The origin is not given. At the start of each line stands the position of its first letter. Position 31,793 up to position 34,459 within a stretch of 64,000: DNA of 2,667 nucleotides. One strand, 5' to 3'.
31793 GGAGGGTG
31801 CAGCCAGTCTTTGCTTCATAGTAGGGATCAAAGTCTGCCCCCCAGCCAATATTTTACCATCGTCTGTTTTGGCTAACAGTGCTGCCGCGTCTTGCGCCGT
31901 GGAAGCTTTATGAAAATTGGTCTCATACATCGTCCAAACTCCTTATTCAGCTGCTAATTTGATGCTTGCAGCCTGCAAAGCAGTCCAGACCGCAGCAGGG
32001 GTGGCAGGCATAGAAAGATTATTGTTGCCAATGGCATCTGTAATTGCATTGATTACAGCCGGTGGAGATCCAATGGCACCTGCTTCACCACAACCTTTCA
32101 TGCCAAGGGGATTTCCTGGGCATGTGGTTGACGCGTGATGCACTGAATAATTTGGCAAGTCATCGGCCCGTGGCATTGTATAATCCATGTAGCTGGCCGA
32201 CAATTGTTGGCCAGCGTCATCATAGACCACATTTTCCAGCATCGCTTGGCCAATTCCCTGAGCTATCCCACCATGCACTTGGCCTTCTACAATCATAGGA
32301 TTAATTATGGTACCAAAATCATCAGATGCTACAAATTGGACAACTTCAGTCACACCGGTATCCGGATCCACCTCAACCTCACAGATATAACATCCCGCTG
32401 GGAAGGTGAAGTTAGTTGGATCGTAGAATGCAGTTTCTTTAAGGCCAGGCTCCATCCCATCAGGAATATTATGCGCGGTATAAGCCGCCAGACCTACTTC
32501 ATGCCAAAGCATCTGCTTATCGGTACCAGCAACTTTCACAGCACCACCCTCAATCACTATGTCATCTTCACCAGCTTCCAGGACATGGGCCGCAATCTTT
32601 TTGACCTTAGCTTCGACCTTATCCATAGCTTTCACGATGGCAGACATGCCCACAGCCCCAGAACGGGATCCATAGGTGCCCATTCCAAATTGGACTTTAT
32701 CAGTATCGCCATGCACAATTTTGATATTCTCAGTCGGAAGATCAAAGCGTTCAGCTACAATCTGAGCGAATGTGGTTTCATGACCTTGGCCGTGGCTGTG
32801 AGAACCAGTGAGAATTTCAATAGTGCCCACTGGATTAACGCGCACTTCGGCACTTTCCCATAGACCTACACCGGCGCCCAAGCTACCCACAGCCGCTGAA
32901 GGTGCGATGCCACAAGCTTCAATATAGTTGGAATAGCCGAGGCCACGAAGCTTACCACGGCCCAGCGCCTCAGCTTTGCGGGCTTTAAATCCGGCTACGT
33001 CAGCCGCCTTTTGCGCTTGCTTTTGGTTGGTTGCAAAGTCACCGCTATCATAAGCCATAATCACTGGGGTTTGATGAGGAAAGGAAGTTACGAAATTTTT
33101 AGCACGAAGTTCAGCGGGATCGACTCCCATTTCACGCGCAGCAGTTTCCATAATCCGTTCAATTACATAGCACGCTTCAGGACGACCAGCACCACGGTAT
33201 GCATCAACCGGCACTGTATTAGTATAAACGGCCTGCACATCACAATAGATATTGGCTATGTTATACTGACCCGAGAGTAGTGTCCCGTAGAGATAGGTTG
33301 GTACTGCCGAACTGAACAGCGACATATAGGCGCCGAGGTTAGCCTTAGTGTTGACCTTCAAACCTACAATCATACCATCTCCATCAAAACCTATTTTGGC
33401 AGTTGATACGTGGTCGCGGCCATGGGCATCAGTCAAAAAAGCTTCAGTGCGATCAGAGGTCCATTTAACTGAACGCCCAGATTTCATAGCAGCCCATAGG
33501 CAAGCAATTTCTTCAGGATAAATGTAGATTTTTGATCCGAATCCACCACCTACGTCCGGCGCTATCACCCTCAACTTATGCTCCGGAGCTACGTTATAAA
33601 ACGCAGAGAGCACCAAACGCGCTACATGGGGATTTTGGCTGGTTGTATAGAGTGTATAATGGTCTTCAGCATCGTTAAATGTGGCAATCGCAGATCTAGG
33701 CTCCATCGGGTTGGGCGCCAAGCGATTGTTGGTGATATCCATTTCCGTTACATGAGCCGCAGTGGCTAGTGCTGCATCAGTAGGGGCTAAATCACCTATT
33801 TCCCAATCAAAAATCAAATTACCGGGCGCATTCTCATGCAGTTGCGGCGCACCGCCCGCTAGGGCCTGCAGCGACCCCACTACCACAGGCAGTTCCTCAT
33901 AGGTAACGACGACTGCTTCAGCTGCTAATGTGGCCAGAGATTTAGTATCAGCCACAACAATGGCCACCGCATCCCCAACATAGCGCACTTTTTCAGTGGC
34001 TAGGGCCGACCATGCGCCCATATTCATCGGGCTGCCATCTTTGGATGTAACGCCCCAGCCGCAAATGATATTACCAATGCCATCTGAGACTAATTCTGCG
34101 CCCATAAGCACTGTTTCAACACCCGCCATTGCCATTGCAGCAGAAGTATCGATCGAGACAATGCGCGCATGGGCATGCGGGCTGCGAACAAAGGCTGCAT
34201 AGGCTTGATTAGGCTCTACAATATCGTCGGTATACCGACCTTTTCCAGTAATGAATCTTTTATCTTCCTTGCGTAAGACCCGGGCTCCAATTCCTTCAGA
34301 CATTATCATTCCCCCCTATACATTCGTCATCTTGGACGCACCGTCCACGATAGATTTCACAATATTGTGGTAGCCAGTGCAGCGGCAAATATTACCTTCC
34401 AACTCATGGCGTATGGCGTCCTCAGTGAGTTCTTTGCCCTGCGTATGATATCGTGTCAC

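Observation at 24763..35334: A B12-dependent self-sufficient reductive dehalogenase is the last gene of a form-II CODH-like molybdo-hydroxylase operon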

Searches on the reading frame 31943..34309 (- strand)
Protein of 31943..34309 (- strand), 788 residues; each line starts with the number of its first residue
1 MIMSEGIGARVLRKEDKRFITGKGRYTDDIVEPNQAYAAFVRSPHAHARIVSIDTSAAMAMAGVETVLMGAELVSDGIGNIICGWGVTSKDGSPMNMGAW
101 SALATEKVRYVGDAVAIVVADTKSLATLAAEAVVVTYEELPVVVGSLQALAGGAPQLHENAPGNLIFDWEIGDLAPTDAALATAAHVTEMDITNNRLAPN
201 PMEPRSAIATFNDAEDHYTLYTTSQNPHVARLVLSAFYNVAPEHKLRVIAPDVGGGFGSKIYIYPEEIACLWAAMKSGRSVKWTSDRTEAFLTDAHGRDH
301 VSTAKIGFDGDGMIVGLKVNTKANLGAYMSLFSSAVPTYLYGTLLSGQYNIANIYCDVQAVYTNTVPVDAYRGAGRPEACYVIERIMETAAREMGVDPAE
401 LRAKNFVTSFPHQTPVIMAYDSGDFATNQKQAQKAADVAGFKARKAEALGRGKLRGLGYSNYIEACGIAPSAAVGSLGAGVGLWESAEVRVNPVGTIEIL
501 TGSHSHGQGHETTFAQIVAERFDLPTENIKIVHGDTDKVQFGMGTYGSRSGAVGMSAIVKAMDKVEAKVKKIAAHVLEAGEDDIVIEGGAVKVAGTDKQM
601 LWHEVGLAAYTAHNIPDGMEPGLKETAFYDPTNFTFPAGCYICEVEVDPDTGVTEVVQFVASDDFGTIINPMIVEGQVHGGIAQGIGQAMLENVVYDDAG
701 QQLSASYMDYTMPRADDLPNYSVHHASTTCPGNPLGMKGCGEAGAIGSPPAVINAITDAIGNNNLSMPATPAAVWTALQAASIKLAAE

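Call 4: search_protein_families(library=pfam, proteins=[window:31943-34309:-], max_evalue=0.01)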
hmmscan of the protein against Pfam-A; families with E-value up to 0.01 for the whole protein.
window:31943-34309:- (788 aa): 3 families
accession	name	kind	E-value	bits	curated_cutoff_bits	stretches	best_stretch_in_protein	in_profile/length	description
PF20256.3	MoCoBD_2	-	1.2e-87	294.4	27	1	432-719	2-283/283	Molybdopterin cofactor-binding domain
PF02738.23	MoCoBD_1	-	2.1e-80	269.8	27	1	157-406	1-244/244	Molybdopterin cofactor-binding domain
PF01315.27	Ald_Xan_dh_C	-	7.7e-28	97.4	31.3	1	21-141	1-110/110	Aldehyde oxidase and xanthine dehydrogenase, a/b hammerhead domain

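Call 6: search_protein_families(library=ncbifam, proteins=[window:31943-34309:-], max_evalue=0.001)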
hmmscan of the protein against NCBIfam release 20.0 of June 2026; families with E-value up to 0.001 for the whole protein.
window:31943-34309:- (788 aa): 13 families
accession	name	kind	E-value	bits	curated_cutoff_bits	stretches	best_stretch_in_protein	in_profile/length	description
NF041018.1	glyceraldDH_alpha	equivalog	3.1e-192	640.8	790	1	7-774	3-740/741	glyceraldehyde dehydrogenase subunit alpha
TIGR02416.1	CO_dehy_Mo_lg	equivalog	1.4e-191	638.6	991.15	1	15-776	1-769/770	aerobic carbon-monoxide dehydrogenase large subunit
NF040766.1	CODH_aero_grp5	exception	3e-179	597.8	950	2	7-600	5-584/785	aerobic carbon-monoxide dehydrogenase large subunit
NF043082.1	XdhA_XDHase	equivalog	1.2e-121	407.2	780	1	7-782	1-756/758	xanthine dehydrogenase subunit XdhA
TIGR03194.1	4hydrxCoA_A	equivalog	3.1e-115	386.3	994.55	1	20-778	10-746/746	4-hydroxybenzoyl-CoA reductase subunit alpha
NF007426.0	PRK09970.1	equivalog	3.6e-115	385.8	916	1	6-781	5-758/761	xanthine dehydrogenase molybdenum-binding subunit XdhA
TIGR03196.1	pucD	equivalog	2.6e-79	267.5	783.65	1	7-771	3-751/763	xanthine dehydrogenase subunit D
NF045668.1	pterin_aldehy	equivalog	1.7e-78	264.7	1100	1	10-779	178-905/905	molybdopterin-dependent aldehyde oxidoreductase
TIGR03313.1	Se_sel_red_Mo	hypoth_equivalog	9.3e-69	232.1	1101.9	2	178-778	365-949/951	molybdopterin-dependent oxidoreductase Mo/Fe-S-binding subunit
TIGR03311.1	Se_dep_XDH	equivalog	5.3e-68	229.9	830.45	2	6-570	160-679/848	selenium-dependent xanthine dehydrogenase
TIGR02965.1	xanthine_xdhB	equivalog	6.9e-66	222.9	849.5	1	17-780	11-756/758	xanthine dehydrogenase molybdopterin binding subunit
NF041671.1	peri_hyde_PaoC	equivalog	5.9e-50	170.4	1180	1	7-768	18-721/735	aldehyde oxidoreductase molybdenum-binding subunit PaoC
TIGR02969.1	mam_aldehyde_ox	subfamily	2e-41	141.5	1912.3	1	5-762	574-1281/1330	aldehyde oxidase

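Call 28: find_homologous_proteins(query=window:31943-34309:-, max_evalue=1e-50)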
Query window:31943-34309:- (788 aa): 8000 proteins with E <= 1e-50 among 8000 candidates; the best 120 are listed.
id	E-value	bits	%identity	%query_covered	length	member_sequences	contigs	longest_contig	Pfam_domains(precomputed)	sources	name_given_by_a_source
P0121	0.0e+0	1775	100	100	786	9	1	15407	PF02738.24,PF20256.4,PF01315.28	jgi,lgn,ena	-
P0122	0.0e+0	1668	93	100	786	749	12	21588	PF02738.24,PF20256.4,PF01315.28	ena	-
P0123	0.0e+0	1614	89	100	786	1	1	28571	PF02738.24,PF20256.4,PF01315.28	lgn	-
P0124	0.0e+0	1579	89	100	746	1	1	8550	PF02738.24,PF20256.4,PF01315.28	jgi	-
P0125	0.0e+0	1577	88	100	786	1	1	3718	PF02738.24,PF20256.4,PF01315.28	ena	-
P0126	0.0e+0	1560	87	100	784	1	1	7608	PF02738.24,PF20256.4,PF01315.28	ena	-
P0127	0.0e+0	1556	87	100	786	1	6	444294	PF02738.24,PF20256.4,PF01315.28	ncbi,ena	-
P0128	0.0e+0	1555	87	100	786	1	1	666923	PF02738.24,PF20256.4,PF01315.28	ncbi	-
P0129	0.0e+0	1554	86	100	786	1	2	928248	PF02738.24,PF20256.4,PF01315.28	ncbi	-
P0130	0.0e+0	1552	87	100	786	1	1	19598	PF02738.24,PF20256.4,PF01315.28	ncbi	-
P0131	0.0e+0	1551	86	100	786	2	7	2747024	PF02738.24,PF20256.4,PF01315.28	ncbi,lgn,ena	-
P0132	0.0e+0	1550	86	100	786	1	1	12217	PF02738.24,PF20256.4,PF01315.28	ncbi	-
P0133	0.0e+0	1550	86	100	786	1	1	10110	PF02738.24,PF20256.4,PF01315.28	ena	-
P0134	0.0e+0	1550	86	100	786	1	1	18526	PF02738.24,PF20256.4,PF01315.28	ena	-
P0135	0.0e+0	1549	86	100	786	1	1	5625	PF02738.24,PF20256.4,PF01315.28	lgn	-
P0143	0.0e+0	1542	85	100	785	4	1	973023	PF02738.24,PF20256.4,PF01315.28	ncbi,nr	ncbi:xanthine dehydrogenase family protein molybdopterin-binding subunit [Paramylibacter ulvae]|nr:x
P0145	0.0e+0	1534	86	100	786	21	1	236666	PF02738.24,PF20256.4,PF01315.28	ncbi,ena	-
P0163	0.0e+0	1488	83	100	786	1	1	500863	PF02738.24,PF20256.4,PF01315.28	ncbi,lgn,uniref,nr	ncbi:xanthine dehydrogenase family protein molybdopterin-binding subunit [Tropicimonas sediminicola]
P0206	0.0e+0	1457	81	100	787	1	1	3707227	PF02738.24,PF20256.4,PF01315.28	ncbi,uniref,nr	ncbi:xanthine dehydrogenase family protein molybdopterin-binding subunit [Nitratireductor sp.]|unire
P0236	0.0e+0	1448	80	100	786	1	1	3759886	PF02738.24,PF20256.4,PF01315.28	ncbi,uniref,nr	ncbi:xanthine dehydrogenase family protein molybdopterin-binding subunit [Paracoccus tegillarcae]|un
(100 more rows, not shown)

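Call 29: find_encoding_contigs(protein=P0131, flank=9000, max_places=2)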
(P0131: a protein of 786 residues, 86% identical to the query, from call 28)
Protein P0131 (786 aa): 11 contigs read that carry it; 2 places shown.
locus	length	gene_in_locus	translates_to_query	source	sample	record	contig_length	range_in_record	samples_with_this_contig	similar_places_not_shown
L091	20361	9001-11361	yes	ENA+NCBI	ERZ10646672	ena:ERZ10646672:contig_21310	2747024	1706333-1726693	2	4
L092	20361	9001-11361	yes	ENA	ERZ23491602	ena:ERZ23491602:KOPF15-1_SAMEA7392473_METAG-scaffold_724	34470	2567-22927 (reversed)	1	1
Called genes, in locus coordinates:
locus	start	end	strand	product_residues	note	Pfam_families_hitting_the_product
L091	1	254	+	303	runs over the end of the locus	PF00497:SBP_bac_3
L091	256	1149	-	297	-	PF02424:ApbE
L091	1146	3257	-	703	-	PF12801:Fer4_5, PF27538:NosR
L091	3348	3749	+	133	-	PF00034:Cytochrom_C (faint)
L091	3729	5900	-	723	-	PF12860:PAS_7, PF00512:HisKA, PF02518:HATPase_c, PF00072:Response_reg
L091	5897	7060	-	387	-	PF08495:FIST, PF10442:FIST_C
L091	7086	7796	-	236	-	PF00072:Response_reg, PF00196:GerE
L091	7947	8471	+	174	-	PF06240:COXG, PF10604:Polyketide_cyc2 (weak)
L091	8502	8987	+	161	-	PF00111:Fer2, PF01799:Fer2_2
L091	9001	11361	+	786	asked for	PF01315:Ald_Xan_dh_C, PF02738:MoCoBD_1, PF20256:MoCoBD_2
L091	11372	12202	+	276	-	PF00941:FAD_binding_5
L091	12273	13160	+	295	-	PF13191:AAA_16 (weak), PF13401:AAA_22, PF00004:AAA, PF07726:AAA_3 (faint), PF07728:AAA_5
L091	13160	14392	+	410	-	PF05762:VWA_CoxE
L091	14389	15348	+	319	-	PF02625:XdhC_CoxI, PF13478:XdhC_C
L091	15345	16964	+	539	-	PF12804:NTP_transf_3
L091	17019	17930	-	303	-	-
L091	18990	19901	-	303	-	-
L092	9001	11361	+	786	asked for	PF01315:Ald_Xan_dh_C, PF02738:MoCoBD_1, PF20256:MoCoBD_2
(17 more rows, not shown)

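Call 30: find_encoding_contigs(protein=P0143, flank=9000, max_places=1)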
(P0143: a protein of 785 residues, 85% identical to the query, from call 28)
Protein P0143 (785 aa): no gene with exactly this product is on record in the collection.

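Call 31: find_encoding_contigs(protein=P0206, flank=9000, max_places=1)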
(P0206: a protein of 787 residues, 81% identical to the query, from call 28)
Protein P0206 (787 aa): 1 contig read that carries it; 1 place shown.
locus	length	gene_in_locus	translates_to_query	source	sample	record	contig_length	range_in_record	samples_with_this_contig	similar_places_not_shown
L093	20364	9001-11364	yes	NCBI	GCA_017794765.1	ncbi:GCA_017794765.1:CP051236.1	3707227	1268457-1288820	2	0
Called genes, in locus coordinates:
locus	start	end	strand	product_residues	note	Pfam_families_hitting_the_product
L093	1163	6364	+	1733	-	PF17963:Big_9 (faint), PF19116:DUF5801, PF00092:VWA, PF13519:VWA_2, PF00353:HemolysinCabind (weak)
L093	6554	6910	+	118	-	-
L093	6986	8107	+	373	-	PF13458:Peripla_BP_6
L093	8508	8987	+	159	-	PF00111:Fer2, PF01799:Fer2_2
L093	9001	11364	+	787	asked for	PF01315:Ald_Xan_dh_C, PF02738:MoCoBD_1, PF20256:MoCoBD_2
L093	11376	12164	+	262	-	PF00941:FAD_binding_5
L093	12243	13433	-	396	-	PF01546:Peptidase_M20, PF07687:M20_dimer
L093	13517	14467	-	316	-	PF03480:DctP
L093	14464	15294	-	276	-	PF02633:Creatininase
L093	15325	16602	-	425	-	PF06808:DctM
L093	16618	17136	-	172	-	PF04290:DctQ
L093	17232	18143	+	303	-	PF00126:HTH_1, PF03466:LysR_substrate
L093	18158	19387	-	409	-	PF00990:GGDEF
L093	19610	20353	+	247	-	PF01925:TauE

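Call 35: list_cluster_members(proteins=[P0131, P0127, P0128, P0129, P0145, P0122])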
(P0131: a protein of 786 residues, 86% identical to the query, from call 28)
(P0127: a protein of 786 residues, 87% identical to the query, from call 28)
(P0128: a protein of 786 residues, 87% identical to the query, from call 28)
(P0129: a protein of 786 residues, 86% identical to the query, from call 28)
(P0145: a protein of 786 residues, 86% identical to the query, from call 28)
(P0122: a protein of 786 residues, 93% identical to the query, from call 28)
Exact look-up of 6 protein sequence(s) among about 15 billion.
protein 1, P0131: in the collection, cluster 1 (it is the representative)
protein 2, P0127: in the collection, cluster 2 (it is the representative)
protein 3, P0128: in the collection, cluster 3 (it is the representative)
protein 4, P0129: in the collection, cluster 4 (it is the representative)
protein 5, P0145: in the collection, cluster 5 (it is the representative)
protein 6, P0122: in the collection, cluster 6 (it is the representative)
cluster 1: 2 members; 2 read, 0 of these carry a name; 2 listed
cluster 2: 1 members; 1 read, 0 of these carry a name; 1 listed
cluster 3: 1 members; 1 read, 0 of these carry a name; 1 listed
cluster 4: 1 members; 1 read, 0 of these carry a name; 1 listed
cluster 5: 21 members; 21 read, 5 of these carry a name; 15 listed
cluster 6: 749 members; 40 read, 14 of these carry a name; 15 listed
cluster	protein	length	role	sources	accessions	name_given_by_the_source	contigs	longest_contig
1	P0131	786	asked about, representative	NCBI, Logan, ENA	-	-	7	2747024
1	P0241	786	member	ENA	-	-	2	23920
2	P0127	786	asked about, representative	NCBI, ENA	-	-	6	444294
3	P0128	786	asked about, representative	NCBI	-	-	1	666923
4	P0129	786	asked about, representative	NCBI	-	-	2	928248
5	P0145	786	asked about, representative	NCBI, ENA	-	-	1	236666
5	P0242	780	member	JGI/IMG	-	aerobic carbon-monoxide dehydrogenase large subunit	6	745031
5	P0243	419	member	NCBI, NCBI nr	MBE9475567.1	MAG: molybdopterin-dependent oxidoreductase, partial [Proteobacteria bacterium] | molybdopterin-dependent oxidoreductase [Pseudomonadota bacterium]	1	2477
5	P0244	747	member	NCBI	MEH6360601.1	MAG: xanthine dehydrogenase family protein molybdopterin-binding subunit, partial ...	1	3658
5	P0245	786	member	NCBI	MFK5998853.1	MAG: xanthine dehydrogenase family protein molybdopterin-binding subunit [Rhodobacterales ...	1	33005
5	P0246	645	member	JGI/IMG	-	aerobic carbon-monoxide dehydrogenase large subunit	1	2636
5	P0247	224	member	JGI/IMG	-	-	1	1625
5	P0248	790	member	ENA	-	-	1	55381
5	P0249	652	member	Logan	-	-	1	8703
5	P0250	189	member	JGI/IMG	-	-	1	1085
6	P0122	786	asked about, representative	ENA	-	-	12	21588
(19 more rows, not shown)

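Call 58: search_solved_structures(query=window:31943-34309:-, max_evalue=1e-30)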
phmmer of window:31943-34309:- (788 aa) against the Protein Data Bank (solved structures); distinct sequences matched with E-value up to 1e-30: 19.
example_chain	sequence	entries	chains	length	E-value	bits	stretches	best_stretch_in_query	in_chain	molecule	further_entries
8uem_A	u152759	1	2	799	4.1e-178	597.3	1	9-781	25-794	Carbon monoxide dehydrogenase (Large chain), CoxL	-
1ffu_B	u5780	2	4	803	1.7e-166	559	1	5-782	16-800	CUTL, MOLYBDOPROTEIN OF CARBON MONOXIDE DEHYDROGENASE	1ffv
1n5w_B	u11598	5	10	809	3e-152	511.8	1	5-775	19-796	Carbon monoxide dehydrogenase large chain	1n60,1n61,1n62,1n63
1zxi_B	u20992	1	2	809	3.9e-152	511.4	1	5-775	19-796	Carbon monoxide dehydrogenase large chain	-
1t3q_B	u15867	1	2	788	3.8e-148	498.2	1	4-779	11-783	quinoline 2-oxidoreductase large subunit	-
7dqx_A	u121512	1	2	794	1e-122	414.2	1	7-779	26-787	6-hydroxypseudooxynicotine dehydrogenase complex subunit gamma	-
4zoh_A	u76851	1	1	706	7.2e-111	375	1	92-768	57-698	Putative oxidoreductase molybdopterin-binding subunit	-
1rm6_A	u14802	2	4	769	2.1e-77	264.4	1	8-780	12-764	4-hydroxybenzoyl-CoA reductase alpha subunit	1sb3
1sij_A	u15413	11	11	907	2.3e-43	151.8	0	36-511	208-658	Aldehyde oxidoreductase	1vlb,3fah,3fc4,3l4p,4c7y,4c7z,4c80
3hrd_A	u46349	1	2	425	4.5e-40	140.9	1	12-442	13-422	Nicotinate dehydrogenase large molybdopterin subunit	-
2w55_B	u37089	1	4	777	7e-40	140.3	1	16-780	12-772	XANTHINE DEHYDROGENASE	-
1jro_B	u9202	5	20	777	7.6e-40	140.2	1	16-780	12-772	xanthine dehydrogenase, chain B | XANTHINE DEHYDROGENASE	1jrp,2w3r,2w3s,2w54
4uhw_A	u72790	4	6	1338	9.2e-37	130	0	7-540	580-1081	ALDEHYDE OXIDASE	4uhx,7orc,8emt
28mb_A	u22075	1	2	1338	9.3e-37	129.9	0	7-540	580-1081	Aldehyde oxidase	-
7opn_A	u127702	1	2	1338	1.2e-36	129.6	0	7-540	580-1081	Aldehyde oxidase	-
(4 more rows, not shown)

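Call 66: find_encoding_contigs(protein=P0129, flank=8000, max_places=1)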
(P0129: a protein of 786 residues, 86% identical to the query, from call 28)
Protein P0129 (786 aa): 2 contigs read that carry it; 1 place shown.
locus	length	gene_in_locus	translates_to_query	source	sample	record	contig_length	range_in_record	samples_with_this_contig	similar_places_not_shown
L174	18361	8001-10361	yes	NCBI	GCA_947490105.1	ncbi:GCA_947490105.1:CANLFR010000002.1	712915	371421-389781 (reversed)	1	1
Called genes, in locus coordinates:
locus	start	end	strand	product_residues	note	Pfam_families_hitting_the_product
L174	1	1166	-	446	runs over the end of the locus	PF00072:Response_reg, PF00158:Sigma54_activat, PF14532:Sigma54_activ_2, PF07724:AAA_2, PF07728:AAA_5, PF25601:AAA_lid_14, PF02954:HTH_8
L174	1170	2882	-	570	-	PF02743:dCache_1, PF02518:HATPase_c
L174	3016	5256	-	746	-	PF02738:MoCoBD_1, PF20256:MoCoBD_2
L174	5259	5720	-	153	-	PF00111:Fer2 (weak), PF13085:Fer2_3 (weak), PF01799:Fer2_2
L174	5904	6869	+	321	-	PF26965:MimR_N, PF01590:GAF, PF02954:HTH_8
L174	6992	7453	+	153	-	PF06240:COXG, PF10604:Polyketide_cyc2 (weak), PF03364:Polyketide_cyc (weak)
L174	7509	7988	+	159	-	PF00111:Fer2, PF01799:Fer2_2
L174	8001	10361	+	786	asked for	PF01315:Ald_Xan_dh_C, PF02738:MoCoBD_1, PF20256:MoCoBD_2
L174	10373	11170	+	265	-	PF00941:FAD_binding_5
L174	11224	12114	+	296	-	PF13401:AAA_22 (weak), PF00004:AAA, PF07726:AAA_3 (faint), PF07728:AAA_5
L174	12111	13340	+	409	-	PF00092:VWA (faint), PF05762:VWA_CoxE, PF13519:VWA_2 (weak)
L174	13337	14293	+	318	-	PF02625:XdhC_CoxI, PF13478:XdhC_C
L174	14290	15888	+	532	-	PF00994:MoCF_biosynth (faint), PF01128:IspD, PF12804:NTP_transf_3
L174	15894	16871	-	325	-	PF03328:HpcH_HpaI, PF15617:C-C_Bond_Lyase (faint), PF22484:DUF6986 (weak)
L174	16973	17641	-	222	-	PF00072:Response_reg, PF00196:GerE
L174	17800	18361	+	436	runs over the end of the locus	-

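Call 67: find_encoding_contigs(protein=P0163, flank=8000, max_places=1)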
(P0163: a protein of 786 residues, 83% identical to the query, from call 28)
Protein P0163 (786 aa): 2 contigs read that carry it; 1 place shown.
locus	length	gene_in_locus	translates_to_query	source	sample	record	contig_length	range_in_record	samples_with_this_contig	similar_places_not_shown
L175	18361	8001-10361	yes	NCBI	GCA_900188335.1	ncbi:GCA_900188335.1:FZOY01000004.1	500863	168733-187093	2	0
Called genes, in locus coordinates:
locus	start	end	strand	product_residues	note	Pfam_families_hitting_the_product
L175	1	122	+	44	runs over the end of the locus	PF00468:Ribosomal_L34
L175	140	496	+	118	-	PF00825:Ribonuclease_P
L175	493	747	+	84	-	PF01809:YidD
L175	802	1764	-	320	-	PF01379:Porphobil_deam, PF03900:Porphobil_deamC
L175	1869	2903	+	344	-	PF01208:URO-D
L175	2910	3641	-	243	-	PF13302:Acetyltransf_3, PF00583:Acetyltransf_1 (faint)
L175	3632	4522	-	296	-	PF01218:Coprogen_oxidas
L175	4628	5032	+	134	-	-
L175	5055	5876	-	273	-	PF00106:adh_short, PF13561:adh_short_C2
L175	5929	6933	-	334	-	PF05175:MTS, PF13649:Methyltransf_25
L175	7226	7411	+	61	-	-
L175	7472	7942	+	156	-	PF00111:Fer2, PF01799:Fer2_2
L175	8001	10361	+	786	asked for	PF01315:Ald_Xan_dh_C, PF02738:MoCoBD_1, PF20256:MoCoBD_2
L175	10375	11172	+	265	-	PF00941:FAD_binding_5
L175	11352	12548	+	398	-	PF25371:DUF7884, PF02353:CMAS, PF13489:Methyltransf_23, PF13847:Methyltransf_31 (weak), PF08241:Methyltransf_11, PF08242:Methyltransf_12, PF13649:Methyltransf_25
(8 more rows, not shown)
